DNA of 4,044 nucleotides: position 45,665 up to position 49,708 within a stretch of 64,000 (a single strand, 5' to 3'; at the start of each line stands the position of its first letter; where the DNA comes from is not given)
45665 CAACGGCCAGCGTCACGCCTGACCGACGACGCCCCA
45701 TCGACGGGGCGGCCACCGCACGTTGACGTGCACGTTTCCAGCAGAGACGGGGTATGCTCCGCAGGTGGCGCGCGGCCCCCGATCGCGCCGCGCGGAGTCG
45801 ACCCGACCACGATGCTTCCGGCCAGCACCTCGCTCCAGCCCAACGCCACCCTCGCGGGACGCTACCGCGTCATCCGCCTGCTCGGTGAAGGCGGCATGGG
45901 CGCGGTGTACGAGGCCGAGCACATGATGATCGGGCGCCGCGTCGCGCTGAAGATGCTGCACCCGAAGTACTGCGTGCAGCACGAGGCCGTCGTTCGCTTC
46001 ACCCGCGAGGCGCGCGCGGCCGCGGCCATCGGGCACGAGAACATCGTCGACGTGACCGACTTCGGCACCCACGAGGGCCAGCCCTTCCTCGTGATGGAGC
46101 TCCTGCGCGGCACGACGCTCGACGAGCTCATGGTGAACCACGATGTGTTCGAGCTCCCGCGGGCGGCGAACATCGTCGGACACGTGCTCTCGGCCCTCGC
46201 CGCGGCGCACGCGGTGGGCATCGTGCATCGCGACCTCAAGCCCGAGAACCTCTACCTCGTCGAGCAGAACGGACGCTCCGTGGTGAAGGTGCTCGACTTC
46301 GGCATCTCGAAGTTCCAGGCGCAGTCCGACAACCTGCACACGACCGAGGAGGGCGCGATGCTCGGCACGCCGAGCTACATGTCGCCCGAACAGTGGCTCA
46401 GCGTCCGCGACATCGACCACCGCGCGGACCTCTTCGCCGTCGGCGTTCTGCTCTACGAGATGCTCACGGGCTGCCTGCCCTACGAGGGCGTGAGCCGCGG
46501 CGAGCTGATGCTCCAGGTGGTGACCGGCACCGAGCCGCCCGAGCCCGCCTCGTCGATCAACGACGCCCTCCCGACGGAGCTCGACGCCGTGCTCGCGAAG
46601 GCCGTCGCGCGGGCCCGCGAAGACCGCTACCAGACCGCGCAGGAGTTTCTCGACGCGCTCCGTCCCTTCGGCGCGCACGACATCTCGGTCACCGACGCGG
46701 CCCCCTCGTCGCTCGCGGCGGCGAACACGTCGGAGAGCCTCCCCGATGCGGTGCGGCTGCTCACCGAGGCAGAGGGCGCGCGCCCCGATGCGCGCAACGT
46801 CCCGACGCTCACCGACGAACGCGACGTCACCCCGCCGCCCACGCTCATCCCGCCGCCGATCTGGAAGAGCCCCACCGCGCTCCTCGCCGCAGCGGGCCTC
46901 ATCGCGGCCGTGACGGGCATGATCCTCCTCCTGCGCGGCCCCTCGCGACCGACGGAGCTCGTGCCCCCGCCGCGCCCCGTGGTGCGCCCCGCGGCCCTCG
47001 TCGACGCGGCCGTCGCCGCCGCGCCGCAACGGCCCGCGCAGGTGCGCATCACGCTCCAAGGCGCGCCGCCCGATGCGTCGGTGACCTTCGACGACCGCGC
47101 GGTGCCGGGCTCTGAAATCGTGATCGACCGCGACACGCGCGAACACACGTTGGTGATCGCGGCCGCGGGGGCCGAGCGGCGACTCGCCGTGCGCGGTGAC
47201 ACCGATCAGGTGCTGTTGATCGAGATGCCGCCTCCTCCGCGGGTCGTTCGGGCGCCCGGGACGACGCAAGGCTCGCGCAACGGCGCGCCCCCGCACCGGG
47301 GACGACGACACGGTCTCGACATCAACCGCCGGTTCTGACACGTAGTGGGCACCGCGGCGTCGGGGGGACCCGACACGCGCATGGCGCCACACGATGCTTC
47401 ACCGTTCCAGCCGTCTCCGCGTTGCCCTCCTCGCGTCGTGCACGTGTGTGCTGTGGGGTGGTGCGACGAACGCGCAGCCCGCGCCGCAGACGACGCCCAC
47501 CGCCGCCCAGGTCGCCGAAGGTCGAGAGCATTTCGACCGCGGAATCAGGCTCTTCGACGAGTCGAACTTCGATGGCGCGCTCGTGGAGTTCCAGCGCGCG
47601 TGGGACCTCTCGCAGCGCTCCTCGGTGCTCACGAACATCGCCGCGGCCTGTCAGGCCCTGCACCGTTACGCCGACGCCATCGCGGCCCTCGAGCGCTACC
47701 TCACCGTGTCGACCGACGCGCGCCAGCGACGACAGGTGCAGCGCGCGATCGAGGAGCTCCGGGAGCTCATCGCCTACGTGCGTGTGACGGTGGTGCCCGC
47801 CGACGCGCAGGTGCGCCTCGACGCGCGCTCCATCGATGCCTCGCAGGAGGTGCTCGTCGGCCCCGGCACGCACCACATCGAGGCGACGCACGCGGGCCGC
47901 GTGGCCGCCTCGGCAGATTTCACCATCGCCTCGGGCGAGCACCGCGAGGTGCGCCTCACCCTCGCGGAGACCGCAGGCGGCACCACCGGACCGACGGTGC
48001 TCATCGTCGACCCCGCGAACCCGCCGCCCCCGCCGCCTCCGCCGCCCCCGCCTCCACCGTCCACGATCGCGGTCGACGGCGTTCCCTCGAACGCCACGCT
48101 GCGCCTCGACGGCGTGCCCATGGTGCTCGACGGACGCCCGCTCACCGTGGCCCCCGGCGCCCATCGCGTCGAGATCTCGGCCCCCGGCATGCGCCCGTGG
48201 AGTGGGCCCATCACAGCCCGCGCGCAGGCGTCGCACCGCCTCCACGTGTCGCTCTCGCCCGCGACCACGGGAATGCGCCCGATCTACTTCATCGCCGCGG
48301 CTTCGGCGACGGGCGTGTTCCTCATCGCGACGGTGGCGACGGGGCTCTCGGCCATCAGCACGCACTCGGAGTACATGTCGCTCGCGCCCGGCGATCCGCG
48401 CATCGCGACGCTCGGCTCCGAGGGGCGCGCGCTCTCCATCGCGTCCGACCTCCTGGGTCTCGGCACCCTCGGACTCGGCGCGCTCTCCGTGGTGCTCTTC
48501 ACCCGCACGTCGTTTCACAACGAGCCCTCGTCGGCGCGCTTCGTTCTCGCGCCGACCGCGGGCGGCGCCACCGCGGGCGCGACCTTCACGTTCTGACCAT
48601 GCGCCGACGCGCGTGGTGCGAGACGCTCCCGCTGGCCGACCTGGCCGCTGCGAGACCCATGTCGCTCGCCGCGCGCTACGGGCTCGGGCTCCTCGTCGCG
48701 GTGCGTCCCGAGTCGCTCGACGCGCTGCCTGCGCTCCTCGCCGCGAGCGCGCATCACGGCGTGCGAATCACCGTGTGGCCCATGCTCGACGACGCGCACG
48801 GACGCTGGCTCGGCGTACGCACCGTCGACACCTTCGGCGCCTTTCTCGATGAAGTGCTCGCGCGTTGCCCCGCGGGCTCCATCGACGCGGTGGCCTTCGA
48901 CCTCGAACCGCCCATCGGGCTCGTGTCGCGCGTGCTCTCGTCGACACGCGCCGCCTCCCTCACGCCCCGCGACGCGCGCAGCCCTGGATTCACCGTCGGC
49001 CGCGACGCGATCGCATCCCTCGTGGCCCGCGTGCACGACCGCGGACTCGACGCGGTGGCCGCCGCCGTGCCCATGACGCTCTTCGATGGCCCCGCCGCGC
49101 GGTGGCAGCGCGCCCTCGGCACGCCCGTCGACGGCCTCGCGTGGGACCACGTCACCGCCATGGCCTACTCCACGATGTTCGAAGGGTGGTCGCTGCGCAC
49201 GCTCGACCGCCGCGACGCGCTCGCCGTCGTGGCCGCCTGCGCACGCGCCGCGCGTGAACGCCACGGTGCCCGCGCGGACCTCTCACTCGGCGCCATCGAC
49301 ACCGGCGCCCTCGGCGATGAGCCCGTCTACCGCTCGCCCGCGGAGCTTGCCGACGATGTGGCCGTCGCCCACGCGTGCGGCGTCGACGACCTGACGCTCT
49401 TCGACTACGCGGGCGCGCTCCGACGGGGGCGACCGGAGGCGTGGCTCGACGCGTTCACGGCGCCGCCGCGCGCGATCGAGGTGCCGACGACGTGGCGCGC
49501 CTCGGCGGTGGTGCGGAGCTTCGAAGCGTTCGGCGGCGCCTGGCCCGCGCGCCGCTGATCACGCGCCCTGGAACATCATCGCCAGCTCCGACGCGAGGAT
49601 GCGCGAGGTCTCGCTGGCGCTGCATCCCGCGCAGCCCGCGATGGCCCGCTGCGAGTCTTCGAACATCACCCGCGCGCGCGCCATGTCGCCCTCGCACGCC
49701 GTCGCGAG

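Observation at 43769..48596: Regulatory cluster next to the giants: a 640-nt intergenic region, an FHA sigma-54 activator, a membrane Ser/Thr kinase and a PEGA protein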

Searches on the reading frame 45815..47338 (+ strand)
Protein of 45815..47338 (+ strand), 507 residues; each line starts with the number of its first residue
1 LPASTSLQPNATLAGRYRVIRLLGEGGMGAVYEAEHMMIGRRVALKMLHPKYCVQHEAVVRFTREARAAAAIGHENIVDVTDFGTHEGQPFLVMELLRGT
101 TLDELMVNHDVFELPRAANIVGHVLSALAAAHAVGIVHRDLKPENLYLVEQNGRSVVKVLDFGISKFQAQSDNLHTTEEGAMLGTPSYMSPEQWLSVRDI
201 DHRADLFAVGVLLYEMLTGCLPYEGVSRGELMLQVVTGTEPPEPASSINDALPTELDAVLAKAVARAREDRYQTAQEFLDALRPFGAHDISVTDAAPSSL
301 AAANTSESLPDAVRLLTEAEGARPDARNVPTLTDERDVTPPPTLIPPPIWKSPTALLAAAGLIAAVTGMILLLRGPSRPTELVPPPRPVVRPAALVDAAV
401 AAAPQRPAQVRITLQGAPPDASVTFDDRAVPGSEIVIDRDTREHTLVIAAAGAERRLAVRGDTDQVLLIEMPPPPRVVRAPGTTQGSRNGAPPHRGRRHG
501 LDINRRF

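Call 6: search_protein_families(library=pfam, proteins=[window:45815-47338:+], max_evalue=0.01)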
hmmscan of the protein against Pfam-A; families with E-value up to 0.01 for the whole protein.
window:45815-47338:+ (507 aa): 4 families
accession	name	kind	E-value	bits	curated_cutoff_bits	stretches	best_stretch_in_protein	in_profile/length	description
PF00069.31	Pkinase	-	2.9e-44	151.9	31.7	1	17-273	1-253/263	Protein kinase domain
PF07714.23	PK_Tyr_Ser-Thr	-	1.8e-30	106.6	23.1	1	20-273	4-250/258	Protein tyrosine and serine/threonine kinase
PF01636.29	APH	-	0.00011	22.5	23.2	0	110-163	142-195/239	Phosphotransferase enzyme family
PF06293.20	Kdo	-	0.002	18.1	21.3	1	89-166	91-170/207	Lipopolysaccharide kinase (Kdo/WaaP) family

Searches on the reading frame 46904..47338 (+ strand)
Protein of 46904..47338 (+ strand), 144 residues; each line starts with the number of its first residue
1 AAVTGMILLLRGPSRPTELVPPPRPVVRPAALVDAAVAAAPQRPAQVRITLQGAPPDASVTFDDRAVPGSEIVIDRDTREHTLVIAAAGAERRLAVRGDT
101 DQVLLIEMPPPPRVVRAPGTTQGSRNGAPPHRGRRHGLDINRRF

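Call 22: search_protein_families(library=pfam, proteins=[window:46904-47338:+], max_evalue=1)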
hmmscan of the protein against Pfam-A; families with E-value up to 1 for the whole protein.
window:46904-47338:+ (144 aa): 1 family
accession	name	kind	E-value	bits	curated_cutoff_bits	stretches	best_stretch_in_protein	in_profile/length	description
PF21139.3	BT_MCC_alpha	-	0.0069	17.2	31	1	40-100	46-110/118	Methylcrotonyl-CoA carboxylase, alpha-subunit, BT domain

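Call 43: search_protein_families(library=pfam, alignment_id=A4, max_evalue=1)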
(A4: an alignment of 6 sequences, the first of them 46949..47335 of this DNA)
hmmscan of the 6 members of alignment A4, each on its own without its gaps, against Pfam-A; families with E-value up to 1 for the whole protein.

A. member 1, window:46949-47335:+ (129 aa): 1 family
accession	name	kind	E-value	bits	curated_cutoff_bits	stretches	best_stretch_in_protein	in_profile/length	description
PF21139.3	BT_MCC_alpha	-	0.0051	17.6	31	1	25-87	46-110/118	Methylcrotonyl-CoA carboxylase, alpha-subunit, BT domain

B. families by the number of members that match (of 6 scanned): 6 families
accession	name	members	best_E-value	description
PF21139.3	BT_MCC_alpha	6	0.00033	Methylcrotonyl-CoA carboxylase, alpha-subunit, BT domain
PF08308.17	PEGA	1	0.018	PEGA domain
PF07643.16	DUF1598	1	0.025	Protein of unknown function (DUF1598)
PF05308.16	Mito_fiss_reg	1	0.098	Mitochondrial fission regulator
PF22855.1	DNM3A_N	1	0.13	DNA (cytosine-5-)-methyltransferase, N-terminal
PF09598.15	Stm1_N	1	0.16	Stm1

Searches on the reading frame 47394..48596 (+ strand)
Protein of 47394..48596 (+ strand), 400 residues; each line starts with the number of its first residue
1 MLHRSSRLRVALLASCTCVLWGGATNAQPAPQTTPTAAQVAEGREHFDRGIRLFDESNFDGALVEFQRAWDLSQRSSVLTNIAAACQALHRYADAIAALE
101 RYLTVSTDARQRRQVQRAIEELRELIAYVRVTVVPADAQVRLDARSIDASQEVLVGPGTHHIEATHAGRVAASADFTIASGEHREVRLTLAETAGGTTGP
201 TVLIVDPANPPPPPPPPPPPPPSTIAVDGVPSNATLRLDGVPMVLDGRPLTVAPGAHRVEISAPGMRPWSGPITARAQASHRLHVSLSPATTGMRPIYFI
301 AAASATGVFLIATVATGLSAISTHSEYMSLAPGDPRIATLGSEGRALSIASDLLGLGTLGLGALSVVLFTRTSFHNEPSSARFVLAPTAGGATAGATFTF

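Call 6: search_protein_families(library=pfam, proteins=[window:47394-48596:+], max_evalue=0.01)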
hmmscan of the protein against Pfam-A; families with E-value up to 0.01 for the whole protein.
window:47394-48596:+ (400 aa): 4 families
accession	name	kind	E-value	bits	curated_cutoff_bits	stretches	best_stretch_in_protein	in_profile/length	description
PF13620.12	CarboxypepD_reg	-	6.6e-06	26.8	32.3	0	252-287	45-81/82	Carboxypeptidase regulatory-like domain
PF08308.17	PEGA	-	0.00029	21.1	20.8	1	223-289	2-69/71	PEGA domain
PF07719.23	TPR_2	-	0.0018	18.7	27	0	78-103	3-28/34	Tetratricopeptide repeat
PF14559.12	TPR_19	-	0.0036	18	25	0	53-105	1-54/68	Tetratricopeptide repeat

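Call 18: find_related_loci(query=A1, collection=genome_contigs, flank=10000)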
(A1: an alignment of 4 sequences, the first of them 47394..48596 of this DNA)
Query A1 (400 aa) in genome_contigs; peptide patterns used: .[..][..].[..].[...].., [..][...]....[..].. (x = any residue, [..] = any of these).
200 stretches matched a pattern; 10 encode a relative of the query (tblastn E <= 1e-3); 10 distinct loci.
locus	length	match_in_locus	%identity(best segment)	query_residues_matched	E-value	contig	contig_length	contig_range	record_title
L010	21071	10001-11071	59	28-385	2e-119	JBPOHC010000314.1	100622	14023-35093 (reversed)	MAG: Myxococcota bacterium isolate MAG_1 c_000000106279, whole genome shotgun sequence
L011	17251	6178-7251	59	26-385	5e-118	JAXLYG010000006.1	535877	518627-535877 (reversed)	MAG: Polyangiales bacterium isolate STL-MYX7 C1.48.fa-6, whole genome shotgun sequence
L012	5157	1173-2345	55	4-396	2e-115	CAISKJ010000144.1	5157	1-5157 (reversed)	MAG: uncultured delta proteobacterium isolate KT_bin-2017 genome assembly, contig: bin-2017:0144/1849, whole genome shot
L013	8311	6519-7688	53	4-396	5e-107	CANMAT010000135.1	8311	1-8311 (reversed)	MAG: Deltaproteobacteria bacterium isolate ZE-Jul18-30 genome assembly, contig: ZE-Jul18-C11001, whole genome shotgun se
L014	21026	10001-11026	43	35-392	4e-84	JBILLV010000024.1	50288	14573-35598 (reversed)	MAG: Polyangiales bacterium isolate ME2017-08-08_3300044911_group7_bin125 Rohwer_bin1484_scaffold_441_c1, whole genome s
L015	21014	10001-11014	43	39-392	6e-81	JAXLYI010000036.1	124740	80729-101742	MAG: Polyangiales bacterium isolate STL-MYX9 C4.55.fa-36, whole genome shotgun sequence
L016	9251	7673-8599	26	39-388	7e-19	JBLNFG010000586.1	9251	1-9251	MAG: Myxococcales bacterium isolate MAG52 PRJNA385547_bin3_renamed_585, whole genome shotgun sequence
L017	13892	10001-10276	30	46-133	2e-7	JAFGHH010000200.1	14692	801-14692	MAG: Deltaproteobacteria bacterium isolate Zod_Metabat.1445 k87_3430466, whole genome shotgun sequence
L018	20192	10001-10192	38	46-108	2e-6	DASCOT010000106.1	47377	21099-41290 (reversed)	MAG TPA_asm: Acidobacteriota bacterium isolate Fu_MAG_28 c_000000964052, whole genome shotgun sequence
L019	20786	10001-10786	26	13-264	1e-5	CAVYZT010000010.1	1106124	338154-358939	MAG: uncultured Acidobacteriota bacterium isolate MFD02242.bin.1.229 genome assembly, contig: contig_5761, whole genome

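Call 22: search_protein_families(library=pfam, proteins=[window:47394-48596:+], max_evalue=1)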
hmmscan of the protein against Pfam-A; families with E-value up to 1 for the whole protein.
window:47394-48596:+ (400 aa): 12 families
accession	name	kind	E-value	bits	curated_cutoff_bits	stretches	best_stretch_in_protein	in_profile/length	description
PF13620.12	CarboxypepD_reg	-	6.6e-06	26.8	32.3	2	252-287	45-81/82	Carboxypeptidase regulatory-like domain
PF08308.17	PEGA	-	0.00029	21.1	20.8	1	223-289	2-69/71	PEGA domain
PF07719.23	TPR_2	-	0.0018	18.7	27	1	78-103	3-28/34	Tetratricopeptide repeat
PF14559.12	TPR_19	-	0.0036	18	25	1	53-105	1-54/68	Tetratricopeptide repeat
PF13424.12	TPR_12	-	0.01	16.5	30.1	2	75-105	44-74/77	Tetratricopeptide repeat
PF00515.34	TPR_1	-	0.01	16.1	27.8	1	78-104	3-29/34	Tetratricopeptide repeat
PF13371.12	TPR_9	-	0.029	14.8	35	1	87-119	40-72/73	Tetratricopeptide repeat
PF12895.13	ANAPC3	-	0.06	14.1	27.2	1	54-101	34-81/82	Anaphase-promoting complex, cyclosome, subunit 3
PF16101.10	PRIMA1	-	0.12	12.6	38.6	1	209-232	62-85/158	Proline-rich membrane anchor 1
PF20314.3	DUF6610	-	0.18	11.8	27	1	88-138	39-89/198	Family of unknown function (DUF6610)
PF23172.1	bHLH_NCOA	-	0.25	12.3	27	1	99-127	27-55/81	Nuclear receptor coactivators bHLH domain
PF05308.16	Mito_fiss_reg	-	0.86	10.2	26.3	0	207-224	174-191/244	Mitochondrial fission regulator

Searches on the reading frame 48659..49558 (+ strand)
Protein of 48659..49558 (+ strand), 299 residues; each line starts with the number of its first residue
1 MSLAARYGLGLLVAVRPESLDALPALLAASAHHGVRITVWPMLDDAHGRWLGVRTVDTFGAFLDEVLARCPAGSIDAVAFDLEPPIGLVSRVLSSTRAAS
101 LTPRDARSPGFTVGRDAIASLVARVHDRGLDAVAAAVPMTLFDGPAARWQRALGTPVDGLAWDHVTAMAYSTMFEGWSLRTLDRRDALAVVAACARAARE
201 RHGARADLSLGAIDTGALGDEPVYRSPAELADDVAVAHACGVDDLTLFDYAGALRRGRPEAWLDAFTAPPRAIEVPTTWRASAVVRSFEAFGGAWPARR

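Call 22: search_protein_families(library=pfam, proteins=[window:48659-49558:+], max_evalue=1)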
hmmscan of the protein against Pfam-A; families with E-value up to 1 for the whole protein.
window:48659-49558:+ (299 aa): 0 families

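Call 45: find_homologous_proteins(query=window:48659-49558:+, max_evalue=0.00001)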
Query window:48659-49558:+ (299 aa): 398 proteins with E <= 0.00001 among 8000 candidates; the best 120 are listed.
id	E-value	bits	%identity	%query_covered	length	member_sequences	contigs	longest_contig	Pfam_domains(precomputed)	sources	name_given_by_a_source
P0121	3.0e-186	636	98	100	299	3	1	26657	-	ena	-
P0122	7.1e-95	336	57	97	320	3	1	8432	-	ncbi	-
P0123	8.6e-94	332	62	92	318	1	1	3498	-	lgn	-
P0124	2.6e-93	331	56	98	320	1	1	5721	-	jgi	jgi:hypothetical protein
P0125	1.8e-92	328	58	98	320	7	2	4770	-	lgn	-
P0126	6.0e-92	326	57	98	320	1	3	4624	-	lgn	-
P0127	1.7e-91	325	61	95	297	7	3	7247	-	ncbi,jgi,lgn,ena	jgi:hypothetical protein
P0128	1.5e-90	322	56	98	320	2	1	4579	-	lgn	-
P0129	1.9e-89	318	59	95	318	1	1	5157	-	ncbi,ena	-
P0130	6.9e-72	260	52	95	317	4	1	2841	-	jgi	-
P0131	7.5e-72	260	53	96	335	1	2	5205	-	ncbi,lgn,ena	-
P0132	1.0e-71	260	52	92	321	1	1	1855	-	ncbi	-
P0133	1.7e-69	252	49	95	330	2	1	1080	-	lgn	-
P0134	2.8e-69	252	49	87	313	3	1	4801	-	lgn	-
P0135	1.4e-68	249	48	99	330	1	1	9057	-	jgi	jgi:hypothetical protein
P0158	3.1e-63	232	47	89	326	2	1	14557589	-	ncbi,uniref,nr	ncbi:hypothetical protein SOCE26_035850 [Sorangium cellulosum]|uniref:Uncharacterized protein n=1 Ta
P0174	2.1e-61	226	48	93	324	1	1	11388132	-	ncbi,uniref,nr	ncbi:hypothetical protein [Chondromyces crocatus]|uniref:Uncharacterized protein n=1 Tax=Chondromyce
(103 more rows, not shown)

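Call 47: find_encoding_contigs(protein=P0158, flank=10000, max_places=1)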
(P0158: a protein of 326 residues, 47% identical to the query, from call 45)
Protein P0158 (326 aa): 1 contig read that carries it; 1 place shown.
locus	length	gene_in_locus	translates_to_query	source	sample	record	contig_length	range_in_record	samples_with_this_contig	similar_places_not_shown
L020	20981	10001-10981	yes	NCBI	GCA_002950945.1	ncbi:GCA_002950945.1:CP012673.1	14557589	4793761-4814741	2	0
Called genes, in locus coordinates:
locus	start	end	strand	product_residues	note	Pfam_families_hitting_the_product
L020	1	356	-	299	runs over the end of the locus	PF27100:DcsG_N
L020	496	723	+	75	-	-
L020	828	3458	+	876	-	PF13614:AAA_31 (faint)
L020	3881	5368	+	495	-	-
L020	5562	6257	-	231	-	-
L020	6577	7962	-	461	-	PF00171:Aldedh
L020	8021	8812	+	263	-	PF00481:PP2C, PF13672:PP2C_2, PF07228:SpoIIE (weak)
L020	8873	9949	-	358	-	PF13528:Glyco_trans_1_3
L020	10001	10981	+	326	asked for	-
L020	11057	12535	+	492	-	-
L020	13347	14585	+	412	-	PF26707:DUF8237 (faint), PF07603:Lcl_C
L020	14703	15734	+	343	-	PF09937:DUF2169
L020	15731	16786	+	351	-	PF00109:ketoacyl-synt (faint)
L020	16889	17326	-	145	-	PF01850:PIN (weak)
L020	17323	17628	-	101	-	PF02604:PhdYeFM_antitox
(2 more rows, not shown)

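Call 48: find_encoding_contigs(protein=P0174, flank=10000, max_places=1)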
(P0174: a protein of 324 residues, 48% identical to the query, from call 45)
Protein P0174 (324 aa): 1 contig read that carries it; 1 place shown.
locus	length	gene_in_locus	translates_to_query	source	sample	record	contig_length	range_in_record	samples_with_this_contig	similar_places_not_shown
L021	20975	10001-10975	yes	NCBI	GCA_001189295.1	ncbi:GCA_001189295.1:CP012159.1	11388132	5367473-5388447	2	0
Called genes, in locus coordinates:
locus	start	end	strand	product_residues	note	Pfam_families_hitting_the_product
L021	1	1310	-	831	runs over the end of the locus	PF00343:Phosphorylase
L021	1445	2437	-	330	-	-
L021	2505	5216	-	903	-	PF01656:CbiA (faint)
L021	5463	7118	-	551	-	PF04932:Wzy_C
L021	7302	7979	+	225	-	PF02563:Poly_export, PF10531:SLBB, PF22461:SLBB_2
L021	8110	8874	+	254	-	PF00481:PP2C (weak), PF13672:PP2C_2, PF07228:SpoIIE (faint)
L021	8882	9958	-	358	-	PF13528:Glyco_trans_1_3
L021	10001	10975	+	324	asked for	-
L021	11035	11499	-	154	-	-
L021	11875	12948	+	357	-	-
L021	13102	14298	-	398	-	-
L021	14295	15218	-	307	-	-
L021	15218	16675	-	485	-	PF00314:Thaumatin (faint)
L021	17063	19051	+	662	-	PF04107:GCS2, PF00571:CBS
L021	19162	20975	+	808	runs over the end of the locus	PF03572:Peptidase_S41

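Call 60: predict_structure(alignment_id=A6)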
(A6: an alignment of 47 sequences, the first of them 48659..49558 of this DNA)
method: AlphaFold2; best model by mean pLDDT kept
length: 299 residues; sequences in the alignment: 47
mean_pLDDT: 92.6   pTM: 0.91
mean pLDDT of the five models: 92.6, 92.1, 92.1, 91.0, 90.2
residues with pLDDT >= 90: 250; 70-90: 29; 50-70: 17; < 50: 3
segments of 3 or more residues with pLDDT < 50: none
pLDDT, mean of each block of 10 residues (from residue 1): 97 98 98 98 95 97 98 98 90 64 62 97 98 98 94 96 98 90 97 98 98 87 95 98 96 93 98 97 95 61
secondary structure, 60 per line:
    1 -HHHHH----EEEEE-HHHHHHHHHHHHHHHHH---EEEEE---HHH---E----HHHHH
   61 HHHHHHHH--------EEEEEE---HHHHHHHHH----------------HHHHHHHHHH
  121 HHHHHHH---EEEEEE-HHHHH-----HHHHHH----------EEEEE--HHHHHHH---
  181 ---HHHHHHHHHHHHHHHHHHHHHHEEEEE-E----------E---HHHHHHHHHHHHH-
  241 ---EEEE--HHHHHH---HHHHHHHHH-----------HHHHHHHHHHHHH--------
elements in order: H2-6 E11-15 H17-33 E37-41 H56-68 E77-82 H86-94 H111-127 E131-136 H138-142 H148-153 E164-168 H171-177 H184-205 E206-210 H227-239 E244-247 H250-255 H259-267 H279-291

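Call 62: fold_search(model_id=the predicted structure, library=pdb)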
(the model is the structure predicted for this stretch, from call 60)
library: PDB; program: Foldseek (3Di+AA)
matches with E <= 10: 1522; with E <= 0.001: 86
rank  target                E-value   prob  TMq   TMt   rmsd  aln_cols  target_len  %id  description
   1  4p7q                  4.4e-07  1.00  0.48  0.41   8.6       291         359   12  Structure of Escherichia coli PgaB C-terminal domain in complex with N-acetylglucosamine (released 2014-07-02)
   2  4p7n                  7.9e-07  1.00  0.48  0.41   8.6       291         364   12  Structure of Escherichia coli PgaB C-terminal domain in complex with glucosamine (released 2014-07-02)
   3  4p7o_B                8.9e-07  1.00  0.49  0.43   8.8       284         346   11  Structure of Escherichia coli PgaB C-terminal domain, P1 crystal form (released 2014-07-02)
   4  4p7l                  2.9e-06  1.00  0.48  0.41   8.9       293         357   12  Structure of Escherichia coli PgaB C-terminal domain, P212121 crystal form (released 2014-07-02)
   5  6au1_A                5.5e-06  1.00  0.50  0.43   8.7       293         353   14  Structure of the PgaB (BpsB) glycoside hydrolase domain from Bordetella bronchiseptica (released 2018-04-18)
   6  6t7g_AAA              7.8e-06  1.00  0.52  0.26   9.3       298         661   10  Bacteroides salyersiae GH164 beta-mannosidase in complex with mannoimidazole (released 2019-12-25)
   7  6t5o_BBB              9.3e-06  1.00  0.55  0.27   9.1       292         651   10  Bacteroides salyersiae GH164 beta-mannosidase (released 2020-01-01)
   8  4p7o_A                1.0e-05  1.00  0.48  0.42   8.8       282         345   11  Structure of Escherichia coli PgaB C-terminal domain, P1 crystal form (released 2014-07-02)
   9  6t5o_CCC              1.0e-05  1.00  0.53  0.27  12.4       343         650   10  Bacteroides salyersiae GH164 beta-mannosidase (released 2020-01-01)
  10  4pfh_A                1.0e-05  1.00  0.44  0.44   9.7       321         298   12  Crystal structure of engineered D-tagatose 3-epimerase PcDTE-IDF8 (released 2014-10-22)
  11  6t75_CCC              1.2e-05  1.00  0.53  0.26  12.8       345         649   10  Bacteroides salyersiae GH164 beta-mannosidase 2-deoxy-2-fluoro-beta-D-mannosyl enzyme intermediate (released 2020-01-01)
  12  6t7g_BBB              1.2e-05  1.00  0.54  0.27  12.8       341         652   10  Bacteroides salyersiae GH164 beta-mannosidase in complex with mannoimidazole (released 2019-12-25)
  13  6t75_AAA              1.3e-05  1.00  0.52  0.26   9.3       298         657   10  Bacteroides salyersiae GH164 beta-mannosidase 2-deoxy-2-fluoro-beta-D-mannosyl enzyme intermediate (released 2020-01-01)
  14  6t5o_AAA              1.3e-05  1.00  0.54  0.27  12.4       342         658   10  Bacteroides salyersiae GH164 beta-mannosidase (released 2020-01-01)
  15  6t75_BBB              1.4e-05  1.00  0.52  0.26  12.8       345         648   10  Bacteroides salyersiae GH164 beta-mannosidase 2-deoxy-2-fluoro-beta-D-mannosyl enzyme intermediate (released 2020-01-01)
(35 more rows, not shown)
